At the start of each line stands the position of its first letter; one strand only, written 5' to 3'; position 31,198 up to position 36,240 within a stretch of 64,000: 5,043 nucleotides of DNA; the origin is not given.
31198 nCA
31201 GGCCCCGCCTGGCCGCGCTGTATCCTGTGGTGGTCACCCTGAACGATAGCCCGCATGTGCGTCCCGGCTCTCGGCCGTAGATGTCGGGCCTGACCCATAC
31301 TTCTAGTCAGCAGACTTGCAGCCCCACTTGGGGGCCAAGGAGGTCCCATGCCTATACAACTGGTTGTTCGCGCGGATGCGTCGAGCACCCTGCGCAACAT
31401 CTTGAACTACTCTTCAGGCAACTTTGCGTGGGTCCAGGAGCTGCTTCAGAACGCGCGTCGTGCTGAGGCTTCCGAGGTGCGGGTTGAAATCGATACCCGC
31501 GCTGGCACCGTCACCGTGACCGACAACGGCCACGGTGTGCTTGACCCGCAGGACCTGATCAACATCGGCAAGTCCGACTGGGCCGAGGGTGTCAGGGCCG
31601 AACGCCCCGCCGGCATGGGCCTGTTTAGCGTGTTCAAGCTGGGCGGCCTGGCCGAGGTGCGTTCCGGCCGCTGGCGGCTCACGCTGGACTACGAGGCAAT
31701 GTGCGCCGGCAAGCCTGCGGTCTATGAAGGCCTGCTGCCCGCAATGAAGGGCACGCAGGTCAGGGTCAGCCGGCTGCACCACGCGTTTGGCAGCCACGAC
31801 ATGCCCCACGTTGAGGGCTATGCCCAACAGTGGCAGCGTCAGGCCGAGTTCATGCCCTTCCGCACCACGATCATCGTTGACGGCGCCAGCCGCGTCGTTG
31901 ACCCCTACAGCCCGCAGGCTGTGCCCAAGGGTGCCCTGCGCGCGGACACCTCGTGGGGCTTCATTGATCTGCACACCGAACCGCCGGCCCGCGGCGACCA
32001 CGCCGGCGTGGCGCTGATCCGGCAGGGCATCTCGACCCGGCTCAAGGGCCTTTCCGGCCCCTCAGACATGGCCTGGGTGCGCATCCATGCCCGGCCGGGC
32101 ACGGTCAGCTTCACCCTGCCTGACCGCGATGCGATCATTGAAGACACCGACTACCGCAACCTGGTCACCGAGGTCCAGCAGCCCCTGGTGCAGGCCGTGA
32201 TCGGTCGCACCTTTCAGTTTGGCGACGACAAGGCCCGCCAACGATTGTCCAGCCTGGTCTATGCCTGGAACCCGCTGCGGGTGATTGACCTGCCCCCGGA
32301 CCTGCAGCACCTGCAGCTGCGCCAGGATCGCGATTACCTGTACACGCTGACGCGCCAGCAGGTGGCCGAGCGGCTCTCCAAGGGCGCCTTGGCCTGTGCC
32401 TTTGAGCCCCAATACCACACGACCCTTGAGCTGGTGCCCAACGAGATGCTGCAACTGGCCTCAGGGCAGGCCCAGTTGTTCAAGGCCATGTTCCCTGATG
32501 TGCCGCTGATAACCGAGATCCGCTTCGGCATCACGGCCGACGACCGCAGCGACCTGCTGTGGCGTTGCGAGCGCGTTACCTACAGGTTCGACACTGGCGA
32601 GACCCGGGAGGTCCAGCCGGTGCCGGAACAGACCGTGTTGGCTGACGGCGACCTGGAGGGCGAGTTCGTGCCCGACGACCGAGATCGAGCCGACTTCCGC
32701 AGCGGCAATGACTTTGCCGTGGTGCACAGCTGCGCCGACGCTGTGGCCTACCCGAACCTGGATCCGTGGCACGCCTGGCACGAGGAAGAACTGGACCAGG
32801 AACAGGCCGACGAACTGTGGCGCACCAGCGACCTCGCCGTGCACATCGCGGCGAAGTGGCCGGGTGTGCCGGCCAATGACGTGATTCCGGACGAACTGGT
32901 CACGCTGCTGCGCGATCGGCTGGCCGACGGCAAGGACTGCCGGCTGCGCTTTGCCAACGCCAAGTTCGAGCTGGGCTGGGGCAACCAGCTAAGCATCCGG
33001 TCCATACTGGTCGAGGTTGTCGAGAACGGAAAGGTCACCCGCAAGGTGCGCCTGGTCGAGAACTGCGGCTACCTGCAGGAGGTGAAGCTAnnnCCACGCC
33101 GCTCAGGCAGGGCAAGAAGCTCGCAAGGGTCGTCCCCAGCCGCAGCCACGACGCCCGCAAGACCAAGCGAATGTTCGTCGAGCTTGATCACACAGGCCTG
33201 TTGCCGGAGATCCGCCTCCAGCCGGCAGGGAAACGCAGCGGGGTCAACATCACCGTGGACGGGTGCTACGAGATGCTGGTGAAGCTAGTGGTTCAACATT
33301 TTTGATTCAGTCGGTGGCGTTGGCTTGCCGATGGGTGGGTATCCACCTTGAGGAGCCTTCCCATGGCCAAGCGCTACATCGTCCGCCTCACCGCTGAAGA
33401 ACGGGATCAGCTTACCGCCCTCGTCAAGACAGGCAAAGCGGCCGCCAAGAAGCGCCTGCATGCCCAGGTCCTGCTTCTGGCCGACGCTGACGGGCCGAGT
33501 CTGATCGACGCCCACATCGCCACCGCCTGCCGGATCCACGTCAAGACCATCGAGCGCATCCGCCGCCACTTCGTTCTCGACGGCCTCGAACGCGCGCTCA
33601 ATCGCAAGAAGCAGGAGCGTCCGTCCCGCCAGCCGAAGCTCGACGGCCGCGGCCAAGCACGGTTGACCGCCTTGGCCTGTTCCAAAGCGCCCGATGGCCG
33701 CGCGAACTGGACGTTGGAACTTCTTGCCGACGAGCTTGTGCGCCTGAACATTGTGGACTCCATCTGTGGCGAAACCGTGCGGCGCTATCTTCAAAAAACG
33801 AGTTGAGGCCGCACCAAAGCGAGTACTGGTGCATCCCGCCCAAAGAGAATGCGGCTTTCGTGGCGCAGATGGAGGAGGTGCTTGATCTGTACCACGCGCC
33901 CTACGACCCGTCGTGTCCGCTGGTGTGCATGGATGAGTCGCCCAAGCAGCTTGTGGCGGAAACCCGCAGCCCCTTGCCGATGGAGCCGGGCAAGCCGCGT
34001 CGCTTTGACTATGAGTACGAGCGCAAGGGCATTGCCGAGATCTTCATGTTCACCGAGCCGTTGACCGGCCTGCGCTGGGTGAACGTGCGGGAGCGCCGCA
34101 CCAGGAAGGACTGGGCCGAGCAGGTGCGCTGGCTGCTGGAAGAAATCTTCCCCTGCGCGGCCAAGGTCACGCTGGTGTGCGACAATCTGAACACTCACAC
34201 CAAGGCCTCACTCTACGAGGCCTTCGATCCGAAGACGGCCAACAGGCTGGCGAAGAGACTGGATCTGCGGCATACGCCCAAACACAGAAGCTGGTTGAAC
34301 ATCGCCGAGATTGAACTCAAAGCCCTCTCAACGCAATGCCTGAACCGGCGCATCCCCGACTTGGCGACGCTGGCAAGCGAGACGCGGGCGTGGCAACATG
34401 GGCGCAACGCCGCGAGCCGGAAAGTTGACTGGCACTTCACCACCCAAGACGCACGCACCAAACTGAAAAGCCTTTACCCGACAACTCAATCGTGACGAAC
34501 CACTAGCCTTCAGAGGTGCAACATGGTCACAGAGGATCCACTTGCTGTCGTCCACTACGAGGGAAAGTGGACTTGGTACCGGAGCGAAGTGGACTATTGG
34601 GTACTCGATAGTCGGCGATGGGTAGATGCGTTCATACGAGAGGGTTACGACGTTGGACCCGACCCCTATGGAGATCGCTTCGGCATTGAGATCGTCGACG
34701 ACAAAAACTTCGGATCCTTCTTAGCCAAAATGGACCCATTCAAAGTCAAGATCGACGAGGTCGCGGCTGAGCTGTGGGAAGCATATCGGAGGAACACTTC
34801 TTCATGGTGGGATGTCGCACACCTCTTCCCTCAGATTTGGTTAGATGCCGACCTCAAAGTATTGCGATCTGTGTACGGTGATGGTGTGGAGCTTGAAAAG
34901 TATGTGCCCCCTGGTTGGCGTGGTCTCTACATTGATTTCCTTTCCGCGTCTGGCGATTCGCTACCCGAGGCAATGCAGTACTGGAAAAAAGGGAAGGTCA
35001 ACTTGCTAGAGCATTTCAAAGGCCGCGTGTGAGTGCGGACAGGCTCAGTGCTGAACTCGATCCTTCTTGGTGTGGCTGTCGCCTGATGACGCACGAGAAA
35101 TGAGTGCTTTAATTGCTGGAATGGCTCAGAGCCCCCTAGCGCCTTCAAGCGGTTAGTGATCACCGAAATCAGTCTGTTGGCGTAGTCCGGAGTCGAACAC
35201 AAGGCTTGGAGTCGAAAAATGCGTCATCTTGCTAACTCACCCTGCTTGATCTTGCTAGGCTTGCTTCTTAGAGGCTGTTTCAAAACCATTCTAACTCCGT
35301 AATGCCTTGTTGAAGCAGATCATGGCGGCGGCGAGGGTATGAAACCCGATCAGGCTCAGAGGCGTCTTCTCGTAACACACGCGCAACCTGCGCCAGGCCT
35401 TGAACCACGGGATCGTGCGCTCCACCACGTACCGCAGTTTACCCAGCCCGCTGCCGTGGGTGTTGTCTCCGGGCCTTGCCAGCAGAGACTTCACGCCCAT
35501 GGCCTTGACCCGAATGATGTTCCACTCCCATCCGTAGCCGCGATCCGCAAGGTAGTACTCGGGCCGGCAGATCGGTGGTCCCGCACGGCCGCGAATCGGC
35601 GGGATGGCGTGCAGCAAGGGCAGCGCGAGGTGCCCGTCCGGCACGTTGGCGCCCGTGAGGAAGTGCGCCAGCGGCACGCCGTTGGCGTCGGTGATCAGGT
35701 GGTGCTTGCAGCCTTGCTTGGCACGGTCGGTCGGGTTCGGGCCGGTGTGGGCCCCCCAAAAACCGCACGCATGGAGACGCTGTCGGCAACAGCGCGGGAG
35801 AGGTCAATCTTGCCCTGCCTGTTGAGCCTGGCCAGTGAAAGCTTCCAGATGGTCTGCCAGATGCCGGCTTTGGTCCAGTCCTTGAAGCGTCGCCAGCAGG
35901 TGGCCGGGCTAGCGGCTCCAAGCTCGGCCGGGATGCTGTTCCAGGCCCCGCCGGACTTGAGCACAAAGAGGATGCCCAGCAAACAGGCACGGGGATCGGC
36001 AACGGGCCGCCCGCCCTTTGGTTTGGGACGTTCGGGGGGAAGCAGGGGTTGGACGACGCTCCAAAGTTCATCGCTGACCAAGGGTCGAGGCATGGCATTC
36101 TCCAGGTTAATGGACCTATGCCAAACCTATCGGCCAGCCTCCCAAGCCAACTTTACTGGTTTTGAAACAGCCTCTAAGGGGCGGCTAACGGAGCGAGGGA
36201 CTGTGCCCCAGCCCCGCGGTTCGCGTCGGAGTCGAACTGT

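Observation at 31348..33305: Orphan GHKL-ATPase protein with a translationally coupled small ORF whose 3' end was overwritten by IS630 insertion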

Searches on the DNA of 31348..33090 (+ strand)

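Call 29: search_rna_families(sources=[L015, L005, L007], threshold=gathering)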
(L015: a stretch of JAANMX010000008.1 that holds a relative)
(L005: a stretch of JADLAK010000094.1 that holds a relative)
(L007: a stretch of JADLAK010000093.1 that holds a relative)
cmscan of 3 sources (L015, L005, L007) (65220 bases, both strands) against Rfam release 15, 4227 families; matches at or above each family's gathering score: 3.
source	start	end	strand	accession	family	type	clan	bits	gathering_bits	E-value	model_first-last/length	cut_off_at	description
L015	19447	19518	-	RF00005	tRNA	Gene; tRNA;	CL00001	71.6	29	1.2e-13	1-71/71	no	tRNA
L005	19207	19279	-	RF00005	tRNA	Gene; tRNA;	CL00001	68.5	29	8.2e-13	1-71/71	no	tRNA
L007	19017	19091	-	RF00005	tRNA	Gene; tRNA;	CL00001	64.4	29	1.1e-11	1-71/71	no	tRNA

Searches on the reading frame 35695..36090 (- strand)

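Call 90: search_protein_families(library=pfam, proteins=[window:35695-36090:-], max_evalue=0.001)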
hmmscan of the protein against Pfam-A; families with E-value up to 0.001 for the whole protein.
window:35695-36090:- (131 aa): 1 family
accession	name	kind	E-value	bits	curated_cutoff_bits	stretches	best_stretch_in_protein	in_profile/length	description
PF13340.11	DUF4096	-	3.9e-23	81.9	34.3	1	5-82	1-76/76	Putative transposase of IS4/5 family (DUF4096)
